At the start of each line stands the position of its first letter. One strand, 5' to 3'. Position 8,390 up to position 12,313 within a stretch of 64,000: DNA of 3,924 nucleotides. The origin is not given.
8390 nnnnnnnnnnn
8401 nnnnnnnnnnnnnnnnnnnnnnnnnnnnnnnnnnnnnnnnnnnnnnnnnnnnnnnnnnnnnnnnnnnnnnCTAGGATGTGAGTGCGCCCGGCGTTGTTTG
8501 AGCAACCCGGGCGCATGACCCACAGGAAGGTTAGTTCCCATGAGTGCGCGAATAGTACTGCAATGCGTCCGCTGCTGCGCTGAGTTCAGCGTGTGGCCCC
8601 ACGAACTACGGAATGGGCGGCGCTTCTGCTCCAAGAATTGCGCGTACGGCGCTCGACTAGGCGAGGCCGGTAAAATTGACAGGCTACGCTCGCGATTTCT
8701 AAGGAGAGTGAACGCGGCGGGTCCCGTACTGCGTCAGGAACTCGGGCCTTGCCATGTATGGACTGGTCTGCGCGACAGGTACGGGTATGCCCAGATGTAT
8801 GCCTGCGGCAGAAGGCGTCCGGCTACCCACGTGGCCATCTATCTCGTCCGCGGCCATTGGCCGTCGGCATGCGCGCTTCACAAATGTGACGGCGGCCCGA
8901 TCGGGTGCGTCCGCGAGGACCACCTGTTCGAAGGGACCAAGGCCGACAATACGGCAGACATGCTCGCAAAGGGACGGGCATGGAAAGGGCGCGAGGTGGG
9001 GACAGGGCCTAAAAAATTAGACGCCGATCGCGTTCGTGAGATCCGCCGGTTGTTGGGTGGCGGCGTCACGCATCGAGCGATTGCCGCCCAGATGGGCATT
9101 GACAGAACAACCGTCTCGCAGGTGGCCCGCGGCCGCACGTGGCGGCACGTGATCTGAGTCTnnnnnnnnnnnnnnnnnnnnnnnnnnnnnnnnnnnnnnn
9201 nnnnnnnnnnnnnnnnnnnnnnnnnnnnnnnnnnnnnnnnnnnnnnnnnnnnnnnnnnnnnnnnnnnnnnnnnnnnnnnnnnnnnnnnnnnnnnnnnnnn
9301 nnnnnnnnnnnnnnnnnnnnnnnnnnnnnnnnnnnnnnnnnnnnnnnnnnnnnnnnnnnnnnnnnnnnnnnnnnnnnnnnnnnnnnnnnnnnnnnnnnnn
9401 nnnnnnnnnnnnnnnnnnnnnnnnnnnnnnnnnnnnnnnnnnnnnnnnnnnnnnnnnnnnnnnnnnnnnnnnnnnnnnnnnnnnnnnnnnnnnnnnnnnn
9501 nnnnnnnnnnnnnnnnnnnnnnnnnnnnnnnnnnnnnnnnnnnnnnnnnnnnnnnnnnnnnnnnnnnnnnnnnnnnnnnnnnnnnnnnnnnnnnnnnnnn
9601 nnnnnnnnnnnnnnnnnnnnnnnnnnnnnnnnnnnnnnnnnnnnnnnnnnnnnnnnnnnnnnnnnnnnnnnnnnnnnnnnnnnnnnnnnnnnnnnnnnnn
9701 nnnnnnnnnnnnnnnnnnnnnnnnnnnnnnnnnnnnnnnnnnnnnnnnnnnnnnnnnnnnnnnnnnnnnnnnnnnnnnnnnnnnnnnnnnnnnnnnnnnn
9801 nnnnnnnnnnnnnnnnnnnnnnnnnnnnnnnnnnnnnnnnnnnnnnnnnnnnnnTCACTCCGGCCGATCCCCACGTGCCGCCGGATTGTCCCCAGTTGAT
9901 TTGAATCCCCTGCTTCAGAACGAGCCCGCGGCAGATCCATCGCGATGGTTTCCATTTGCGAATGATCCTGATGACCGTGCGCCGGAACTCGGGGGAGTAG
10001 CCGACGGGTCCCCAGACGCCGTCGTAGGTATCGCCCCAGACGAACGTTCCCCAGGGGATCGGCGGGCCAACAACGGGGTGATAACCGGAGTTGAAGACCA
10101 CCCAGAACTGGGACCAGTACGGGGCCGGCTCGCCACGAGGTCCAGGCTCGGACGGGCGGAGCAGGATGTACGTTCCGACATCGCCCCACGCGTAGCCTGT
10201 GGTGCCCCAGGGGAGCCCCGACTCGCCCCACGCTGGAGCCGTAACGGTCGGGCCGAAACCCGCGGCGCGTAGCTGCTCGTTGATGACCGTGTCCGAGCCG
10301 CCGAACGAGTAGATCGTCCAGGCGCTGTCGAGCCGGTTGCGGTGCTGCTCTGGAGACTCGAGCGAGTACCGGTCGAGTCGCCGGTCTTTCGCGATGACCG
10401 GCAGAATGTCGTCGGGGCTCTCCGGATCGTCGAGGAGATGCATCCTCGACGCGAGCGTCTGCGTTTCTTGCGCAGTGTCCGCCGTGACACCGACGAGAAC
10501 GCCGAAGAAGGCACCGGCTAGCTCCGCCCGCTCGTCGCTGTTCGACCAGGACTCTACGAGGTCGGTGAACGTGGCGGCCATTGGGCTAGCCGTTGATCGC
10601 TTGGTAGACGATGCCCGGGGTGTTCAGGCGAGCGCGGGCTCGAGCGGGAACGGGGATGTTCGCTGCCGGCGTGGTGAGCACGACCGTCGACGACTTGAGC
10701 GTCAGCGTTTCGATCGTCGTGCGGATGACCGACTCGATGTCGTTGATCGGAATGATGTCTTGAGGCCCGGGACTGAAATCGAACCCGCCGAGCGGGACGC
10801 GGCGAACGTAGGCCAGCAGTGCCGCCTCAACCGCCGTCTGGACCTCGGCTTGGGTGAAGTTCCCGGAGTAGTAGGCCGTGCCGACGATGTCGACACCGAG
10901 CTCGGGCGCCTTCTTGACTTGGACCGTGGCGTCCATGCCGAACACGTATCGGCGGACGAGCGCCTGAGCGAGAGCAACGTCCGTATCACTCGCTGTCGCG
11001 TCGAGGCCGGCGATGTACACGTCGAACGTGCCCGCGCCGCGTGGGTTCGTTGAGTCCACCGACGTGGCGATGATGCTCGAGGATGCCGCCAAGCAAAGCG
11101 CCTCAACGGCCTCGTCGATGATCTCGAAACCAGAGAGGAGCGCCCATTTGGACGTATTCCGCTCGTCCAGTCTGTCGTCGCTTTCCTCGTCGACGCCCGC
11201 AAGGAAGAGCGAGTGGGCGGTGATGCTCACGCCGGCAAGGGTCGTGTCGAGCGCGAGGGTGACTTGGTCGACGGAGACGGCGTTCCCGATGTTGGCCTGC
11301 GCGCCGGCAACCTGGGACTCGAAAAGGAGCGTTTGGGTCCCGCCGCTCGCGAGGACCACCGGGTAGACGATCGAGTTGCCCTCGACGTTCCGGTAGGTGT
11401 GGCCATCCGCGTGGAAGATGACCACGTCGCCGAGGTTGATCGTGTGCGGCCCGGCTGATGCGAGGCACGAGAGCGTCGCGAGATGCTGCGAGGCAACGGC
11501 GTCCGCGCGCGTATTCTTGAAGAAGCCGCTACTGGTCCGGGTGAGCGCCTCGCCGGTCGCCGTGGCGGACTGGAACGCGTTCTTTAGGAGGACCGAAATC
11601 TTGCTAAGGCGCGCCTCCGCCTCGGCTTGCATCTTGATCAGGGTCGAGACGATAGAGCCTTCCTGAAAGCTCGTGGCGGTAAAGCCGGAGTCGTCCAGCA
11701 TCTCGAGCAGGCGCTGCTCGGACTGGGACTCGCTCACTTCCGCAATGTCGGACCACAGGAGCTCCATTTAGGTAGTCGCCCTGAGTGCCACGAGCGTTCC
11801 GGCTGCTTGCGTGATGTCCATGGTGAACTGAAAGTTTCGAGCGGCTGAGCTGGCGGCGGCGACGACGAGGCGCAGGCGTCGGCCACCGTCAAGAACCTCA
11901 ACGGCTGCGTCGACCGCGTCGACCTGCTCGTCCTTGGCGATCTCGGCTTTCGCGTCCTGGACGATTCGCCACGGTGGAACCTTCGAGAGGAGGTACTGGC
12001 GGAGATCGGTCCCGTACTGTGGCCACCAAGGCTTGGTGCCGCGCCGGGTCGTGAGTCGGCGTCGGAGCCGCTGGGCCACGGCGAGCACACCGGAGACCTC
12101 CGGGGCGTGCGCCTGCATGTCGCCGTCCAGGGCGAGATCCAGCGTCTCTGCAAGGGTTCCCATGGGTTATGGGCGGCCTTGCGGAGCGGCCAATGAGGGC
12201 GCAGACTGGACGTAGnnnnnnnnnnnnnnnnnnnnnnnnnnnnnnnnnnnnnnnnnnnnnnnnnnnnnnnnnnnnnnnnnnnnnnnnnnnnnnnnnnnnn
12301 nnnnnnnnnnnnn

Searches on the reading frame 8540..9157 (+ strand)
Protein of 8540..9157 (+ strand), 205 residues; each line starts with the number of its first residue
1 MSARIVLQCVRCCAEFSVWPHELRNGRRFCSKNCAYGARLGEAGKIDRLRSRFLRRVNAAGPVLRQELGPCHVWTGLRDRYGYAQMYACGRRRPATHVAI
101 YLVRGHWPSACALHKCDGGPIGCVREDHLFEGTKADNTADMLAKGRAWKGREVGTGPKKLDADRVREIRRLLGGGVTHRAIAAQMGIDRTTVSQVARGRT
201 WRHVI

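Call 7: search_protein_families(library=pfam, proteins=[window:8540-9157:+], max_evalue=0.01)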
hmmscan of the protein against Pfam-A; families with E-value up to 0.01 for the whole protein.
window:8540-9157:+ (205 aa): 1 family
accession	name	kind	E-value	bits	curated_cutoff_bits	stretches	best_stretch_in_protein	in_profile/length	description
PF02796.21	HTH_7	-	0.0017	18.9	23.8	1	157-195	3-41/45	Helix-turn-helix domain of resolvase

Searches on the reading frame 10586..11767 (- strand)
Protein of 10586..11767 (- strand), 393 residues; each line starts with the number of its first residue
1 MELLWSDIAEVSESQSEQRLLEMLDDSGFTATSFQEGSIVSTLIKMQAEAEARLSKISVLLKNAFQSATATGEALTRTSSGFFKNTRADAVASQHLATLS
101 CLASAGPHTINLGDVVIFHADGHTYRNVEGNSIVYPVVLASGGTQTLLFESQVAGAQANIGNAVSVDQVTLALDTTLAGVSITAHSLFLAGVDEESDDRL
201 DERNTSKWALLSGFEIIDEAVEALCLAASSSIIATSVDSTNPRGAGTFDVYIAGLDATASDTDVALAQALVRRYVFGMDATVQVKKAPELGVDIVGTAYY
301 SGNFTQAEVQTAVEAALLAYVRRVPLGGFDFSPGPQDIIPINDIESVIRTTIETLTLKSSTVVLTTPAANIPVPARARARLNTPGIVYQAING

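Call 7: search_protein_families(library=pfam, proteins=[window:10586-11767:-], max_evalue=0.01)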
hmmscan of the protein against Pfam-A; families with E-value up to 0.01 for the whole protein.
window:10586-11767:- (393 aa): 1 family
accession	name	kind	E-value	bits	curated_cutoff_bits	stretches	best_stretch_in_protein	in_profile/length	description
PF04865.19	Baseplate_J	-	6.3e-15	55.6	21.1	1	85-324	15-240/255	Baseplate J-like protein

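Call 10: find_related_loci(query=window:10586-11767:-, collection=genome_contigs, flank=10000)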
Query window:10586-11767:- (393 aa) in genome_contigs; peptide patterns used: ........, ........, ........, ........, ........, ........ (x = any residue, [..] = any of these).
71 stretches matched a pattern, but none encodes a relative of the query by tblastn (E <= 1e-3).

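Call 11: find_related_loci(query=window:10586-11767:-, collection=viral_contigs, flank=10000)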
Query window:10586-11767:- (393 aa) in viral_contigs; peptide patterns used: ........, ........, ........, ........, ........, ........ (x = any residue, [..] = any of these).
2 stretches matched a pattern, but none encodes a relative of the query by tblastn (E <= 1e-3).

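Call 13: find_encoding_contigs(protein=window:10586-11767:-, flank=10000, max_places=6)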
Protein window:10586-11767:- (393 aa): 1 contig read that carries it; 1 place shown.
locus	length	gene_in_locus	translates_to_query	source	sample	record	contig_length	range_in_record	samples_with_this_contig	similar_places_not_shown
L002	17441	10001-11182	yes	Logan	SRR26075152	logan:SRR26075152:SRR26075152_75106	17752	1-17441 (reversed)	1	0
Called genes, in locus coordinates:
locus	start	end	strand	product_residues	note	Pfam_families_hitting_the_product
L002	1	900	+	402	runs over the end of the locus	?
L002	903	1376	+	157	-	-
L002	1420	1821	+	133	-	-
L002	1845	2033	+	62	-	-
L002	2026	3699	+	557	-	PF20155:TMP_3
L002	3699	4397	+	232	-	-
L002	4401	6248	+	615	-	-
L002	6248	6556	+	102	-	-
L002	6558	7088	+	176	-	-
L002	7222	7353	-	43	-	-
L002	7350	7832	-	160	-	-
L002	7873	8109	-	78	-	-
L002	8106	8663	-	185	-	-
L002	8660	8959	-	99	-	-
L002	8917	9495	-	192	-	-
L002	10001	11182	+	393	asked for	-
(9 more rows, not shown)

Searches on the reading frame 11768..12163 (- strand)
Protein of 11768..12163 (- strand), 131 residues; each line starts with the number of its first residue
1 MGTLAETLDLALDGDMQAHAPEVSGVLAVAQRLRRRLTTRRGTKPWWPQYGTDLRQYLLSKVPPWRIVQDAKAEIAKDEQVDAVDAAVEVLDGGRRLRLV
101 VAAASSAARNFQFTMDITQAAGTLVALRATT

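Call 7: search_protein_families(library=pfam, proteins=[window:11768-12163:-], max_evalue=0.01)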
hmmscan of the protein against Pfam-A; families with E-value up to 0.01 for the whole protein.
window:11768-12163:- (131 aa): 0 families

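Call 48: search_protein_families(library=ncbifam, proteins=[window:11768-12163:-], max_evalue=1)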
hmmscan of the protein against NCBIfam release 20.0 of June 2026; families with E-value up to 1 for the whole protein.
window:11768-12163:- (131 aa): 1 family
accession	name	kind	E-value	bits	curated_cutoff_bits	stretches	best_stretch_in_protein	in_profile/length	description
TIGR02299.1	HpaE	equivalog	0.018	13.6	638.35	1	79-120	75-115/488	5-carboxymethyl-2-hydroxymuconate semialdehyde dehydrogenase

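Call 56: search_protein_families(library=phrogs, proteins=[window:11768-12163:-], max_evalue=0.01)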
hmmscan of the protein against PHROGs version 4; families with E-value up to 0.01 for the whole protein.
window:11768-12163:- (131 aa): 4 families
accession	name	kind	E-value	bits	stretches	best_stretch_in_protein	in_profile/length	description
phrog_120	-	tail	3.3e-09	38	1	21-97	77-157/303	baseplate wedge subunit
phrog_975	-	tail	1.8e-07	31.5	1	13-122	121-232/238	baseplate protein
phrog_43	-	tail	0.00017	22.2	1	22-77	15-73/126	baseplate wedge subunit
phrog_261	-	tail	0.00038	21.3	1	23-58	41-76/312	baseplate wedge subunit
